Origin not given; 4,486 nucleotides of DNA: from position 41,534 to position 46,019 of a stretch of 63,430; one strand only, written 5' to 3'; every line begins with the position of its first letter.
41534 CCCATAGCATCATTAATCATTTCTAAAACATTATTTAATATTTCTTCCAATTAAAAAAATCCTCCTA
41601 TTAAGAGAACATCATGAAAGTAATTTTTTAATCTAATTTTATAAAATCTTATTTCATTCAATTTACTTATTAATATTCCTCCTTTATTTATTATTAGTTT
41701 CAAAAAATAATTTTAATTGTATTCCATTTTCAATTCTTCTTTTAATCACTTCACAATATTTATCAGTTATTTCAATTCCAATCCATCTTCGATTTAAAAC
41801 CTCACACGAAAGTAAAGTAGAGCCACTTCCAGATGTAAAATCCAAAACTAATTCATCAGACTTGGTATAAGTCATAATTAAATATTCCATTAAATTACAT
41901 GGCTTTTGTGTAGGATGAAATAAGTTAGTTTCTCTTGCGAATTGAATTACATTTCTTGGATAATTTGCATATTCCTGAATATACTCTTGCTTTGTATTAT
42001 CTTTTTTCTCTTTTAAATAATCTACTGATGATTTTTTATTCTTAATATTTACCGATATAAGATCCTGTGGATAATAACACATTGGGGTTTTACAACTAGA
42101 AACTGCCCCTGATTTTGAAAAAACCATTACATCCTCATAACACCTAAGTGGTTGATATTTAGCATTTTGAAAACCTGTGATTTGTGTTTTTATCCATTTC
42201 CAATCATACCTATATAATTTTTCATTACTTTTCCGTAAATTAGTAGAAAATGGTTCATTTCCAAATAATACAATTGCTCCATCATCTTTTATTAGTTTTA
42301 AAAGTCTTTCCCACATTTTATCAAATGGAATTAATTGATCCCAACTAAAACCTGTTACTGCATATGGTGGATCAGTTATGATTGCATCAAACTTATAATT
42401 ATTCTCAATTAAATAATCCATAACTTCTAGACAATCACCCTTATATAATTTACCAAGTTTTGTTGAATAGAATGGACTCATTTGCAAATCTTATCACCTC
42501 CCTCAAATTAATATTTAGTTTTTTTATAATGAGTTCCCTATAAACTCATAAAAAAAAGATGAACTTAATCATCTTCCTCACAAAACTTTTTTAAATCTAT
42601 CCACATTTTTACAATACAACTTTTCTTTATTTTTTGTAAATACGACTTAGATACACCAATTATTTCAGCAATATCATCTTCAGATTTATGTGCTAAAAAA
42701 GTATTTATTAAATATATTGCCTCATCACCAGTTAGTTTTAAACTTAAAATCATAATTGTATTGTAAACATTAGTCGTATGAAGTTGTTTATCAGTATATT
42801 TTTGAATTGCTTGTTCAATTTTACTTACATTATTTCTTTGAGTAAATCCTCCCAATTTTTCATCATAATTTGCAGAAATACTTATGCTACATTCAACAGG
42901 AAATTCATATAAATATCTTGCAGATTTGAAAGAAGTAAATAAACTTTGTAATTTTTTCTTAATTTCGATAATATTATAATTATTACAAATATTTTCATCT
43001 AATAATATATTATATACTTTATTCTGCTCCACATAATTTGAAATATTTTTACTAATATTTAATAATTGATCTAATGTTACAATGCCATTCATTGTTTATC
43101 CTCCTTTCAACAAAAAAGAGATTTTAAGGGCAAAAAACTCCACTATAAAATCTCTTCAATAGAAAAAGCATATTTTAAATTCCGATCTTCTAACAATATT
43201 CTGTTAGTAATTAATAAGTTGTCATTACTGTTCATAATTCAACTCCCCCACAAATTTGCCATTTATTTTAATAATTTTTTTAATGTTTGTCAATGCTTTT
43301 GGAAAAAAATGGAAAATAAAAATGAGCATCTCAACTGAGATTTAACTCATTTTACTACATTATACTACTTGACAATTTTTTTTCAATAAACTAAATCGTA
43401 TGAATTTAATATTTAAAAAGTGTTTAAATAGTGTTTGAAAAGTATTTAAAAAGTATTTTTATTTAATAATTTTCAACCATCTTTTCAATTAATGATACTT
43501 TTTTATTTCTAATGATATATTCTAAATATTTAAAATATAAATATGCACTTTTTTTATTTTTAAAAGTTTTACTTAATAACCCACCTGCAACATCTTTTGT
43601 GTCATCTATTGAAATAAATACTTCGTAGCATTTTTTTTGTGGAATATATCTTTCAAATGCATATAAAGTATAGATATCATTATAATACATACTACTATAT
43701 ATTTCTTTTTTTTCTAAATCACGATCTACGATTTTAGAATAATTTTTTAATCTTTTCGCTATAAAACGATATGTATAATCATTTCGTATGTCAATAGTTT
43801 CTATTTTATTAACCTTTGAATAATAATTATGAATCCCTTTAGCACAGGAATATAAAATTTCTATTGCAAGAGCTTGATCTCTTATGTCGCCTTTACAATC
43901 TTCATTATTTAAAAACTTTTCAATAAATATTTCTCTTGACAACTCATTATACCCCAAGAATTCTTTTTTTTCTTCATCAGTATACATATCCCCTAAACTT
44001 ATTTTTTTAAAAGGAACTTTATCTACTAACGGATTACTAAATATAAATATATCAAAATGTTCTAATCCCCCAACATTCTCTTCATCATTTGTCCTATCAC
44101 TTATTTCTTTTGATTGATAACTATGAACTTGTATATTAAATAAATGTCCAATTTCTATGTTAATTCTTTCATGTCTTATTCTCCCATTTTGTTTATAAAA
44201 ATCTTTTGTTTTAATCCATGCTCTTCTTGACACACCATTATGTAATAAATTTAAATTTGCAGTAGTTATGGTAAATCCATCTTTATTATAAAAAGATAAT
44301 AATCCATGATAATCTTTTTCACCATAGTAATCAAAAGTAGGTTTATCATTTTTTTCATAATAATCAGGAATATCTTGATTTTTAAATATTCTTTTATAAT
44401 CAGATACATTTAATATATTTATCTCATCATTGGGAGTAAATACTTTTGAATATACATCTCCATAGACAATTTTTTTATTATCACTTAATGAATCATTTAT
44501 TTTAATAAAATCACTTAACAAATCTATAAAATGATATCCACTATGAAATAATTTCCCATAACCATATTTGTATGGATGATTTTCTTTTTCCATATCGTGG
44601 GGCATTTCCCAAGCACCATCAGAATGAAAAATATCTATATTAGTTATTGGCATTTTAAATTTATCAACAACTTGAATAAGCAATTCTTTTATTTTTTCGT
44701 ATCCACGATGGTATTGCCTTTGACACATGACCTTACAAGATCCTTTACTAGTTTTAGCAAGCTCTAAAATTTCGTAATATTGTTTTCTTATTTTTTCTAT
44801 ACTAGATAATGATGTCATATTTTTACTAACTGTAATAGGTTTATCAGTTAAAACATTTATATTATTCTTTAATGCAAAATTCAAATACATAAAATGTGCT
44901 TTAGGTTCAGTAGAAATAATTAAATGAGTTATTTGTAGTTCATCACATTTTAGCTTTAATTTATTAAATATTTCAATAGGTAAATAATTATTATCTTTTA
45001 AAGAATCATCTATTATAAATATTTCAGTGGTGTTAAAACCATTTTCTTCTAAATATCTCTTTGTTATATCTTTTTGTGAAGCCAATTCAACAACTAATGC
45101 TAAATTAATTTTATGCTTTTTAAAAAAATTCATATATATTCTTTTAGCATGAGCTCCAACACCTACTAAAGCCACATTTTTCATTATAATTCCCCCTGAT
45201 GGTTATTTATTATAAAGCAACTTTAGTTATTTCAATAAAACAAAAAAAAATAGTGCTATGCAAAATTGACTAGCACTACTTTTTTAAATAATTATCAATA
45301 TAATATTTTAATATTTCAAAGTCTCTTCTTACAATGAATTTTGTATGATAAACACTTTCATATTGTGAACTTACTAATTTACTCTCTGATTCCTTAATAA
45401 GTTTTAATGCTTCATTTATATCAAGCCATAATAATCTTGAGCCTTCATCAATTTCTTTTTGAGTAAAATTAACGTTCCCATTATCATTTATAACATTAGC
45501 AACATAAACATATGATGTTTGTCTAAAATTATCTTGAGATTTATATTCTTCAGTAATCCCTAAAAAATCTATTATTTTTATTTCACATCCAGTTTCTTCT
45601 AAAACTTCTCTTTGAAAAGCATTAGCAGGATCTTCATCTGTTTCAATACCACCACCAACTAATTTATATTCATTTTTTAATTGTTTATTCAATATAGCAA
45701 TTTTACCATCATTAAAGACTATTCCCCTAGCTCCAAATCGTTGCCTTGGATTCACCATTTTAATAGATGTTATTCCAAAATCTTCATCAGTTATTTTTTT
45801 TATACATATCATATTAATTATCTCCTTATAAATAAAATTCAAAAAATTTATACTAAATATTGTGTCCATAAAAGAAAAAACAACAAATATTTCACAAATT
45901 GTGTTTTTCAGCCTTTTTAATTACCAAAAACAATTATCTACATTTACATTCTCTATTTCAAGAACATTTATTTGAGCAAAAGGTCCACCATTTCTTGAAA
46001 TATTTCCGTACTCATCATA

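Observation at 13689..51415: A 35.1-kb conjugative element splits a P-type cation ATPase gene inside its PEGLP motif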

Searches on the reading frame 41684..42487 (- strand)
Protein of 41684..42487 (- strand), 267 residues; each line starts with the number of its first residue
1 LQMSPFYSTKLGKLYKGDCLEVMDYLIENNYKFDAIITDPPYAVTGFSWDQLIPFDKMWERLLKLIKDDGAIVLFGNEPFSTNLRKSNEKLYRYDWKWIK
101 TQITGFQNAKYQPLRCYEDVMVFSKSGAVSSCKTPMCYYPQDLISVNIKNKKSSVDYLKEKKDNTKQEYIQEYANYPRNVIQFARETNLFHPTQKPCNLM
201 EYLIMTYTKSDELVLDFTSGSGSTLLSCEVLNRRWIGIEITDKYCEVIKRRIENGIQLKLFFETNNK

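Call 9: search_protein_families(library=pfam, proteins=[window:41684-42487:-], max_evalue=0.01)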
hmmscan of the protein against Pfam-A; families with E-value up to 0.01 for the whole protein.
window:41684-42487:- (267 aa): 2 families
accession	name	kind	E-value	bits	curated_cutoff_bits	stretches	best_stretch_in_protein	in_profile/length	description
PF01555.25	N6_N4_Mtase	-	1.8e-27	97.2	26.7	1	34-249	2-220/221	DNA methylase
PF03602.21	Cons_hypoth95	-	0.0016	18.6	24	0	14-46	95-127/182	Conserved hypothetical protein 95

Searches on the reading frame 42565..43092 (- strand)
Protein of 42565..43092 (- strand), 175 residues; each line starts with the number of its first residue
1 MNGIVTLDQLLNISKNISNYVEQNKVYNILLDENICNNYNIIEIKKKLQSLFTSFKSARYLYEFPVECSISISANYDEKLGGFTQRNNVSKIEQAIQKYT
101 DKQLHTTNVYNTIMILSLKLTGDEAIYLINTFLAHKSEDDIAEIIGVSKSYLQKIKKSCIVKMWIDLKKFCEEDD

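Call 9: search_protein_families(library=pfam, proteins=[window:42565-43092:-], max_evalue=0.01)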
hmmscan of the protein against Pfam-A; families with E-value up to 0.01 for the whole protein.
window:42565-43092:- (175 aa): 0 families

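Call 66: search_protein_families(library=ncbifam, proteins=[window:42565-43092:-], max_evalue=0.01)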
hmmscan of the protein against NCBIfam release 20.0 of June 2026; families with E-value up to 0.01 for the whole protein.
window:42565-43092:- (175 aa): 4 families
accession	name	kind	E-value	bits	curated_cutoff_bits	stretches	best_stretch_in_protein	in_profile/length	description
NF004471.0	PRK05803.1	subfamily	0.00098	18.4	252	1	94-169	155-230/235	RNA polymerase sporulation sigma factor SigK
TIGR02846.1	spore_sigmaK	equivalog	0.0029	17.2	298.65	1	95-165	154-224/227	RNA polymerase sporulation sigma factor SigK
TIGR02937.1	sigma70-ECF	superfamily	0.0054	16.4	42.9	1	99-162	97-160/165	sigma-70 family RNA polymerase sigma factor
NF004428.0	PRK05771.2-1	equivalog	0.0055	14.9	766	1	40-158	130-254/680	V-type ATP synthase subunit I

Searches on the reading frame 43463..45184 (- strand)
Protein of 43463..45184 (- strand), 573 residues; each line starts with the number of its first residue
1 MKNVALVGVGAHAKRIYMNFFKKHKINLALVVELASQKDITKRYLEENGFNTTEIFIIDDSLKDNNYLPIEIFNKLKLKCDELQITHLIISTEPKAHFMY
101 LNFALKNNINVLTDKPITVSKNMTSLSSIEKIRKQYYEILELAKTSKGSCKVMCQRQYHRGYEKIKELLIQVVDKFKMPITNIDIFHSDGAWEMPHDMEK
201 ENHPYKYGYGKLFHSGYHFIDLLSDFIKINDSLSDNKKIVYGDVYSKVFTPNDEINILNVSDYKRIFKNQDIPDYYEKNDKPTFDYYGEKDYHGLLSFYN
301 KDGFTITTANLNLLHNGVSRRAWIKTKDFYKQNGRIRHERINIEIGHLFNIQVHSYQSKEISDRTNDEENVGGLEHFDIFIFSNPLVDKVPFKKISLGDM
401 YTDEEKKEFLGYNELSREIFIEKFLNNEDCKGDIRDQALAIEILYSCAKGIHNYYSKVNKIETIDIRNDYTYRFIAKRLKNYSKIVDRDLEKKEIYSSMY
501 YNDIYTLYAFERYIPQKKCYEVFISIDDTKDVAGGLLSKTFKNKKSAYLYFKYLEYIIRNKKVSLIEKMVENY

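Call 9: search_protein_families(library=pfam, proteins=[window:43463-45184:-], max_evalue=0.01)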
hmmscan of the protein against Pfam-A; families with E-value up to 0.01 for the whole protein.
window:43463-45184:- (573 aa): 1 family
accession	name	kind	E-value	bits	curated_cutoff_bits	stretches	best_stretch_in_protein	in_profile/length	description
PF01408.29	GFO_IDH_MocA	-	6.6e-05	24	24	1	3-120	2-98/120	Oxidoreductase family, NAD-binding Rossmann fold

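Call 66: search_protein_families(library=ncbifam, proteins=[window:43463-45184:-], max_evalue=0.01)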
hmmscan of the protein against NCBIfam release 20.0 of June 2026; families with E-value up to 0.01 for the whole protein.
window:43463-45184:- (573 aa): 0 families

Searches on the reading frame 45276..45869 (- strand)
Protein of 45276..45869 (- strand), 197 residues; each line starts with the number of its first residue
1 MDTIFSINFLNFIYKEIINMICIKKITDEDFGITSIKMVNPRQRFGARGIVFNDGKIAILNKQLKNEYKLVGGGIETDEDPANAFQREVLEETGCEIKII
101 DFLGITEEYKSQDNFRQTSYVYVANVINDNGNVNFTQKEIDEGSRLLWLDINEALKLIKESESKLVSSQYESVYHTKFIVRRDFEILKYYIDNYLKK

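Call 9: search_protein_families(library=pfam, proteins=[window:45276-45869:-], max_evalue=0.01)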
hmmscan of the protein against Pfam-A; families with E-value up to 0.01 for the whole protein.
window:45276-45869:- (197 aa): 1 family
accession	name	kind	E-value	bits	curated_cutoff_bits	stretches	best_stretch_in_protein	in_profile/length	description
PF00293.34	NUDIX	-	9.2e-15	55.3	21.1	1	47-162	6-127/134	NUDIX domain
